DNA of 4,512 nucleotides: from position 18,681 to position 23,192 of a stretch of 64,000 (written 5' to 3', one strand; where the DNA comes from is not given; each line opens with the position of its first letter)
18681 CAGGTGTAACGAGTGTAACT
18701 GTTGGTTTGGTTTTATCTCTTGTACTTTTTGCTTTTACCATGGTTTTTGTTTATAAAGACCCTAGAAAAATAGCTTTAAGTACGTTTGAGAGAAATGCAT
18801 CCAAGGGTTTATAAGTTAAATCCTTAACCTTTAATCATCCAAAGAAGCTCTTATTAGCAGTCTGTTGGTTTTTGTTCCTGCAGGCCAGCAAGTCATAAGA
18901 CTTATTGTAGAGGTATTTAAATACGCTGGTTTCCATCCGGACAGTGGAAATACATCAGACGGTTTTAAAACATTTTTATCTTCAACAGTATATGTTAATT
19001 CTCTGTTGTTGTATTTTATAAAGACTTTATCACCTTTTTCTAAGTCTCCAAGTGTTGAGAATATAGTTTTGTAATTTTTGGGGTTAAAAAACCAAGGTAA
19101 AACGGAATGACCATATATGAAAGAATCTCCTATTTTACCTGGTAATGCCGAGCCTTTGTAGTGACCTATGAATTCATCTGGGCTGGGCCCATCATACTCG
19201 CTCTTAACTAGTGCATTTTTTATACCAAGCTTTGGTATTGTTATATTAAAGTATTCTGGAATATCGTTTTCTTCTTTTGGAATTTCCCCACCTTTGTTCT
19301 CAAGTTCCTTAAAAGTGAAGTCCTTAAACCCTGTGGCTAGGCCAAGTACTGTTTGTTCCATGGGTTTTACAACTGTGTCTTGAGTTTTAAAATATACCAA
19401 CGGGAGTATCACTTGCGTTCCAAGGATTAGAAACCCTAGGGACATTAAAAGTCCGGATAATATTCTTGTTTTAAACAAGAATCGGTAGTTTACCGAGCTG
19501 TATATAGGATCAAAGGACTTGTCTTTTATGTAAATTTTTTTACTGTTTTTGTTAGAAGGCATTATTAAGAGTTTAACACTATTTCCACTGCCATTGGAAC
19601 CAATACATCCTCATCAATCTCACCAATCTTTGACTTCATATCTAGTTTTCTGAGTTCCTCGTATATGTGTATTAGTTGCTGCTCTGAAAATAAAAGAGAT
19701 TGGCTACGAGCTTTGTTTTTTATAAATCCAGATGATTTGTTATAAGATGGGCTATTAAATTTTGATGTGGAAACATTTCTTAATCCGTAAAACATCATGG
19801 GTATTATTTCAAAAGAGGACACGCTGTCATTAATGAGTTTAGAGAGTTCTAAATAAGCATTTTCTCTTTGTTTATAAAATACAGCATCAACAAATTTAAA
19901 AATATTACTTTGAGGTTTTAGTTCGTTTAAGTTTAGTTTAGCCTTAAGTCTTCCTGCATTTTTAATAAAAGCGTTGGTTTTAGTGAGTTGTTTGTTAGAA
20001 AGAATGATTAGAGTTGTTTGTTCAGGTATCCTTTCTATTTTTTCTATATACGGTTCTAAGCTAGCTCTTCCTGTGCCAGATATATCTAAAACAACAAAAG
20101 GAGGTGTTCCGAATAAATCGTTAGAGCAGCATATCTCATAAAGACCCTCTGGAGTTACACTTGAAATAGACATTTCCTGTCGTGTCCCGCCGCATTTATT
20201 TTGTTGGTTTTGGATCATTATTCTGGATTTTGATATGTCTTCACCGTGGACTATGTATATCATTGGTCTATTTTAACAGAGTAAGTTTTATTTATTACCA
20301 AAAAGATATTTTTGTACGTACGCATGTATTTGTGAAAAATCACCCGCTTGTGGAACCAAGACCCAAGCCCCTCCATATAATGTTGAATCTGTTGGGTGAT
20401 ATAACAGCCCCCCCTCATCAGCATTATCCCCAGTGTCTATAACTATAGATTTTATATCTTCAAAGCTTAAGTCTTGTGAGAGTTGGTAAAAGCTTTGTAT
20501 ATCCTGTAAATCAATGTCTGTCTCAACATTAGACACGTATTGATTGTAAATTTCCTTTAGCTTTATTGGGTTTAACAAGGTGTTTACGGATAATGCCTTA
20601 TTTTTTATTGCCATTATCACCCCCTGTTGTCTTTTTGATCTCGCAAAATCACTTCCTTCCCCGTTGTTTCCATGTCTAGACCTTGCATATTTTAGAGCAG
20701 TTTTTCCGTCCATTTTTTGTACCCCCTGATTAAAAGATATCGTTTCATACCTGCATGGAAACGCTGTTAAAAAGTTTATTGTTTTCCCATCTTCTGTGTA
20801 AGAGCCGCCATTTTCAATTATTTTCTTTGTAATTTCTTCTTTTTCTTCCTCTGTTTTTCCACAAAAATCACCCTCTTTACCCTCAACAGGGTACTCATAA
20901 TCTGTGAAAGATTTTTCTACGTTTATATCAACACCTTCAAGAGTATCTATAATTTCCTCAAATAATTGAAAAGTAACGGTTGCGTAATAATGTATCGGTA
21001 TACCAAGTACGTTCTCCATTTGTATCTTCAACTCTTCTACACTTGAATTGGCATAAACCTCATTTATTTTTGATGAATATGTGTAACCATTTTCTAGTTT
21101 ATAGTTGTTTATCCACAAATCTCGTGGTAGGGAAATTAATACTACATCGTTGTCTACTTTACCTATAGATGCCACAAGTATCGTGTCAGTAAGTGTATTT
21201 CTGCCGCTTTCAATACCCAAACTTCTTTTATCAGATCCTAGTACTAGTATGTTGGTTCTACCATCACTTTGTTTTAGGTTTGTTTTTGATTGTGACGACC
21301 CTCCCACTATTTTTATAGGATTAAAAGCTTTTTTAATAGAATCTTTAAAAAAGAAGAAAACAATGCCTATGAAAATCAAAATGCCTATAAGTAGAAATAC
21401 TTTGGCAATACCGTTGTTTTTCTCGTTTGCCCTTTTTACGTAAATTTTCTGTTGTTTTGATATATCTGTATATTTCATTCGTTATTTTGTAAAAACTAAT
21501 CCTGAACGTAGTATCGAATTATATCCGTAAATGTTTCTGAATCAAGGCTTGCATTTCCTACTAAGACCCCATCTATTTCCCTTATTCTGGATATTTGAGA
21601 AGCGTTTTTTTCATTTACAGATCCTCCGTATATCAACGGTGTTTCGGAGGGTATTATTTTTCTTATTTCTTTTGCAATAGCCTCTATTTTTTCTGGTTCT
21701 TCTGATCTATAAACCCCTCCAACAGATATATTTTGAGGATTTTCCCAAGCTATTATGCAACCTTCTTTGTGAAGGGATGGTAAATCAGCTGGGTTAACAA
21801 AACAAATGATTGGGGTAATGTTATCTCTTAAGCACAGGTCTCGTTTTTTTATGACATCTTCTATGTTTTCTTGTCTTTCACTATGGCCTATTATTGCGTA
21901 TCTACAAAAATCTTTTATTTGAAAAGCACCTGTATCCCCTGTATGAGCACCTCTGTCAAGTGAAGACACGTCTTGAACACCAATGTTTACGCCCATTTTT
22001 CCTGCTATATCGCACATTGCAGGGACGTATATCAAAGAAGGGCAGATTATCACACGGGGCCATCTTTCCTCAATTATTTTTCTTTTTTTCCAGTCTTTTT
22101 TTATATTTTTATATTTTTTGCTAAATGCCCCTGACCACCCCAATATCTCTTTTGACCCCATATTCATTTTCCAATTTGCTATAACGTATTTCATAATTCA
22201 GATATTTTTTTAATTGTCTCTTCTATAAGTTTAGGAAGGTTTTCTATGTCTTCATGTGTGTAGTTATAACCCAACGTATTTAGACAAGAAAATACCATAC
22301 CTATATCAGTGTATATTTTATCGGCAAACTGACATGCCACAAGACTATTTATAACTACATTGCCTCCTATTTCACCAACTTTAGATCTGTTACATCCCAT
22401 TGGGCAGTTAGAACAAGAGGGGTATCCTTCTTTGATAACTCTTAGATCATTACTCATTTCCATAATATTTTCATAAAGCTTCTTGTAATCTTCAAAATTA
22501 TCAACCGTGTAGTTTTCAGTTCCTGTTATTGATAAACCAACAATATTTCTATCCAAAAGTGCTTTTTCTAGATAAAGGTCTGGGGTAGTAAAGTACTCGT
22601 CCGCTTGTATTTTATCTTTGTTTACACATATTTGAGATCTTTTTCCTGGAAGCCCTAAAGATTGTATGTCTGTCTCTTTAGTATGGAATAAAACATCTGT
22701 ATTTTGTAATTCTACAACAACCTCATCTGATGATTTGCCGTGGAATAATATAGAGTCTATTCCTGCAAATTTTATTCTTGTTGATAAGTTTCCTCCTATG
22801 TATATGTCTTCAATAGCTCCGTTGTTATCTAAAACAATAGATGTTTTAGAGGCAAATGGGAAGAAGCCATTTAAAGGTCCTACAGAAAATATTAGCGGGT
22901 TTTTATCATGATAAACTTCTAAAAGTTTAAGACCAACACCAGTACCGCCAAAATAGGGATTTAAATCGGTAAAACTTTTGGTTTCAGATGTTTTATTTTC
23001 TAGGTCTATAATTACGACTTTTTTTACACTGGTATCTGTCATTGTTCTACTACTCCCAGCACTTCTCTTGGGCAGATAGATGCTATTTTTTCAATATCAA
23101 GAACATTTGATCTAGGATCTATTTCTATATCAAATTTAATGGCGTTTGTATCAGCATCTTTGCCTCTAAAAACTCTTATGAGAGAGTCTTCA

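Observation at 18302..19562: Sortase flanked by a small surface protein ending in SLETG-TM-basic tail; the same signal type (VPETG) ends a distant S8 protease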

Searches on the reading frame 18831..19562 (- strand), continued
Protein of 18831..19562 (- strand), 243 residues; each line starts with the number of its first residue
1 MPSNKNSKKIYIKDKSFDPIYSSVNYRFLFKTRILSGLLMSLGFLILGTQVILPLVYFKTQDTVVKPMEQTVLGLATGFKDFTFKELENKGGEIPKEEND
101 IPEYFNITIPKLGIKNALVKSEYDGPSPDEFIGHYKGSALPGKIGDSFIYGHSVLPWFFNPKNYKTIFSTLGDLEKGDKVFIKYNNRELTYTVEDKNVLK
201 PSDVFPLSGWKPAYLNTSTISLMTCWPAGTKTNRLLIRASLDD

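Call 53: fold_search(model_id=the predicted structure, library=pdb)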
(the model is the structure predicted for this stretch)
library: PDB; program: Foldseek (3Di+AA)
matches with E <= 10: 322; with E <= 0.001: 129
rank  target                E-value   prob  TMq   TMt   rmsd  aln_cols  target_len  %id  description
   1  6bwe_B                2.1e-10  1.00  0.46  0.59   4.5       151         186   30  Sortase A from Corynebacterium diphtheriae, lid mutant (released 2017-12-27)
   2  5k9a                  1.0e-09  1.00  0.46  0.52   3.7       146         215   30  Sortase A from Corynebacterium diphtheriae (released 2016-06-15)
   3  3rcc_Q                2.1e-09  1.00  0.44  0.75   4.1       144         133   22  Crystal Structure of the Streptococcus agalactiae Sortase A (released 2011-09-07)
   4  9m4u_A                2.6e-09  1.00  0.43  0.59   4.9       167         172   23  Crystal Structure of Sortase E mutant P94A from Thermobifida fusca (released 2026-03-04)
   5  2xwg_B                3.7e-09  1.00  0.48  0.62   6.5       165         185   27  Crystal structure of sortase C-1 from Actinomyces oris (formerly Actinomyces naeslundii) (released 2011-02-23)
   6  2xwg_D                4.1e-09  1.00  0.48  0.62   3.5       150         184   28  Crystal structure of sortase C-1 from Actinomyces oris (formerly Actinomyces naeslundii) (released 2011-02-23)
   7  6ixz_B                4.1e-09  1.00  0.42  0.57   4.2       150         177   24  X-ray structure of sortase C from Clostridium perfringens SM101 (released 2019-08-14)
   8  7cg9                  4.9e-09  1.00  0.44  0.55   3.7       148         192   28  Crystal structure of pilin-specific sortase SrtC1 from Lactobacillus rhamnosus GG (released 2022-03-02)
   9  4g1h                  5.2e-09  1.00  0.45  0.60   3.8       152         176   20  Group B Streptococcus Pilus Island 1 Sortase C2 (released 2012-12-05)
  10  9m6n_A                5.2e-09  1.00  0.42  0.60   4.5       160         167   22  Crystal Structure of the double mutant (P94A and C222A) of Sortase E from Thermobifida fusca (released 2026-03-11)
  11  3rcc_N                5.5e-09  1.00  0.43  0.73   4.1       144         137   22  Crystal Structure of the Streptococcus agalactiae Sortase A (released 2011-09-07)
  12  7d6t_A                5.5e-09  1.00  0.43  0.54   4.3       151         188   24  X-ray structure of Clostridium perfringens sortase C with the C-terminal cell wall sorting motif. (released 2021-06-02)
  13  8gr6                  5.8e-09  1.00  0.46  0.55   3.6       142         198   30  Crystal Structure of pilus-specific Sortase C from Streptococcus sanguinis (released 2023-06-21)
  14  9m5i_A                5.8e-09  1.00  0.42  0.60   4.5       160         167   22  Crystal Structure of the double mutant (P94A and Y128F) of Sortase E from Thermobifida fusca (released 2026-03-11)
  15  9j0t_A                7.3e-09  1.00  0.44  0.59   4.5       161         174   24  Crystal Structure of Sortase E mutant - C222A from Thermobifida fusca (released 2025-08-06)
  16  4d7w                  7.3e-09  1.00  0.45  0.56   5.9       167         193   26  Crystal structure of sortase C1 (SrtC1) from Streptococcus agalactiae (released 2015-08-19)
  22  2xwg_C                9.6e-09  1.00  0.48  0.65   3.5       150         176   28  Crystal structure of sortase C-1 from Actinomyces oris (formerly Actinomyces naeslundii) (released 2011-02-23)
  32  6bwe_A                1.4e-08  1.00  0.46  0.58   3.6       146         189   30  Sortase A from Corynebacterium diphtheriae, lid mutant (released 2017-12-27)
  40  2xwg_E                2.1e-08  1.00  0.47  0.63   3.6       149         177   27  Crystal structure of sortase C-1 from Actinomyces oris (formerly Actinomyces naeslundii) (released 2011-02-23)
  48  2xwg_A                3.7e-08  1.00  0.48  0.63   3.4       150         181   28  Crystal structure of sortase C-1 from Actinomyces oris (formerly Actinomyces naeslundii) (released 2011-02-23)
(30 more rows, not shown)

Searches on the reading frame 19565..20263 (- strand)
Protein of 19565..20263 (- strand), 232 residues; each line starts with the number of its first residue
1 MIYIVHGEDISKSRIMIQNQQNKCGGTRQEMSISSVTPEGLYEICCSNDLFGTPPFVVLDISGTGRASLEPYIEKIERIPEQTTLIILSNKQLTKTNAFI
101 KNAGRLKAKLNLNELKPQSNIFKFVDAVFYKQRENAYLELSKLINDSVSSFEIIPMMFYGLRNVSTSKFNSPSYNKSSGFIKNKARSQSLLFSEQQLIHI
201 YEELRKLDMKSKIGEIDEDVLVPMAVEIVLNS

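Call 4: search_protein_families(library=pfam, proteins=[window:19565-20263:-], max_evalue=0.1)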
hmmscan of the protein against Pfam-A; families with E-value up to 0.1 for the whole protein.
window:19565-20263:- (232 aa): 2 families
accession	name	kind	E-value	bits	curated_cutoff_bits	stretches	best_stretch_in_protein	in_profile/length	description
PF21694.2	DNA_pol3_delta_C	-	1.2e-08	35.5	27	1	118-224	1-116/121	DNA polymerase III delta subunit, C-terminal domain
PF07426.16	Dynactin_p22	-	0.084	13.1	25.2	0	167-213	63-108/168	Dynactin subunit p22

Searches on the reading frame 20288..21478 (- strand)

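Call 4: search_protein_families(library=pfam, proteins=[window:20288-21478:-], max_evalue=0.1)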
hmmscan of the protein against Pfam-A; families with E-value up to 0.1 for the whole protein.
window:20288-21478:- (396 aa): 1 family
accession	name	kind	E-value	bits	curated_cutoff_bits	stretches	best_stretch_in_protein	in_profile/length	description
PF03816.19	LytR_cpsA_psr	-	3.3e-33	115.4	24.6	1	97-295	2-148/150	LytR_cpsA_psr family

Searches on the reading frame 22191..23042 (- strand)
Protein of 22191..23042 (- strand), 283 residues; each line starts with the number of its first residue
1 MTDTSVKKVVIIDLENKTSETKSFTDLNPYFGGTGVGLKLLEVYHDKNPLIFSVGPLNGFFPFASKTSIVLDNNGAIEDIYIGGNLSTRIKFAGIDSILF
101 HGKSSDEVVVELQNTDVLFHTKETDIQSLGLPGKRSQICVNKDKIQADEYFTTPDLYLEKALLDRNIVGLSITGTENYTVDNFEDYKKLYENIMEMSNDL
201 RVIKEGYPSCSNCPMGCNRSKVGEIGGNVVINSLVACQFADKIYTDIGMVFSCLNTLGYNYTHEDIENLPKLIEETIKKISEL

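Call 24: search_protein_families(library=pfam, proteins=[window:22191-23042:-], max_evalue=0.01)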
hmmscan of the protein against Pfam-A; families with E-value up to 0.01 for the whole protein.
window:22191-23042:- (283 aa): 1 family
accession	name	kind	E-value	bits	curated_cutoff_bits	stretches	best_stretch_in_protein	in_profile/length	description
PF02730.20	AFOR_N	-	1.3e-18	67.9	29.8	1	8-122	2-129/199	Aldehyde ferredoxin oxidoreductase, N-terminal domain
